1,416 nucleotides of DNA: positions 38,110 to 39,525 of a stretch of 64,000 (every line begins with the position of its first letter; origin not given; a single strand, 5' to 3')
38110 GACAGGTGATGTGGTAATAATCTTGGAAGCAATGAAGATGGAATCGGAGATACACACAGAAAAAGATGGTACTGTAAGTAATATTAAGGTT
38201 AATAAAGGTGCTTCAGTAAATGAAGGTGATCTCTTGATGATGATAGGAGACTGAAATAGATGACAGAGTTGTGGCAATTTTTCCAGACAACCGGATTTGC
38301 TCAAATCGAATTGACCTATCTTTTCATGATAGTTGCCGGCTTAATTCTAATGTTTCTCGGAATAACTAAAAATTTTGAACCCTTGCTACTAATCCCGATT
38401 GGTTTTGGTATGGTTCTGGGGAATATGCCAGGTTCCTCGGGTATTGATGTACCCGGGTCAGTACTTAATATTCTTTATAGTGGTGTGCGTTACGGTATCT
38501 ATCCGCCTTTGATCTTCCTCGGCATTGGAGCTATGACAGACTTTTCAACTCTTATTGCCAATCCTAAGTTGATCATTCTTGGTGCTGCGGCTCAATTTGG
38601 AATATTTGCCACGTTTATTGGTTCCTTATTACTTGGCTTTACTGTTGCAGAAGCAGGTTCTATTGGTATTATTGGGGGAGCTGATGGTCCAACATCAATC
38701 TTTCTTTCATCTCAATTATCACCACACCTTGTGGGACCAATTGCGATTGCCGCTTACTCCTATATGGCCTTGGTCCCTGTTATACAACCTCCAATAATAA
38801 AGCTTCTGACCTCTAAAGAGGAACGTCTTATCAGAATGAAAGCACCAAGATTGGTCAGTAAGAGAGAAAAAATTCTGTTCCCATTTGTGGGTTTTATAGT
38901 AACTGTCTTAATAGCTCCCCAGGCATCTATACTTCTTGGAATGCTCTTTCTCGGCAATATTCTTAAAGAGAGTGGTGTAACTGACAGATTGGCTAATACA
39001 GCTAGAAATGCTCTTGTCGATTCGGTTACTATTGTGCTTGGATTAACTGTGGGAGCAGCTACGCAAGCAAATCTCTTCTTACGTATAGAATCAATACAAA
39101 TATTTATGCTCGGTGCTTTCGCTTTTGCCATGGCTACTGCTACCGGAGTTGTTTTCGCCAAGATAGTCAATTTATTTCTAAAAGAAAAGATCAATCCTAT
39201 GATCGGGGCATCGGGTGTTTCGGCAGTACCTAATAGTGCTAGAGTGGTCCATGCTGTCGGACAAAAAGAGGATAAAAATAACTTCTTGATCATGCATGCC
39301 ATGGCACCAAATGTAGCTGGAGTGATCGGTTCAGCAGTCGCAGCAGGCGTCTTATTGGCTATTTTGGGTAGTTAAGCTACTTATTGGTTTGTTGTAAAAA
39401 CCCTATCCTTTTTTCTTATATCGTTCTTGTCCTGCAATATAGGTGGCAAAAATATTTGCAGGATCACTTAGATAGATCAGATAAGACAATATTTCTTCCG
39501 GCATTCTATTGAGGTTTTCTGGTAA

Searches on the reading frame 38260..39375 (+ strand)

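Call 25: search_protein_families(library=ncbifam, proteins=[window:38260-39375:+], max_evalue=0.001)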
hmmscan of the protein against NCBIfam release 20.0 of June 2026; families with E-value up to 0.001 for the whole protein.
window:38260-39375:+ (371 aa): 5 families
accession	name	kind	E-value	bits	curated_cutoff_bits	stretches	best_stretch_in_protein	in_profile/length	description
TIGR01109.1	Na_pump_decarbB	subfamily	1.2e-144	481.7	190.6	1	21-364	3-354/354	sodium ion-translocating decarboxylase subunit beta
NF012020.0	PRK15476.1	subfamily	4.7e-117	391.7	820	2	67-367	121-428/433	oxaloacetate decarboxylase subunit beta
NF012019.0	PRK15475.1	subfamily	8.3e-117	390.9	822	2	67-367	121-428/433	oxaloacetate decarboxylase subunit beta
NF012021.0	PRK15477.1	subfamily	2.1e-116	389.5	824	2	67-367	121-428/433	oxaloacetate decarboxylase subunit beta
TIGR03136.1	malonate_biotin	equivalog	8.5e-47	160.3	596.9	2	83-369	109-396/399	Na+-transporting malonate decarboxylase, carboxybiotin decarboxylase subunit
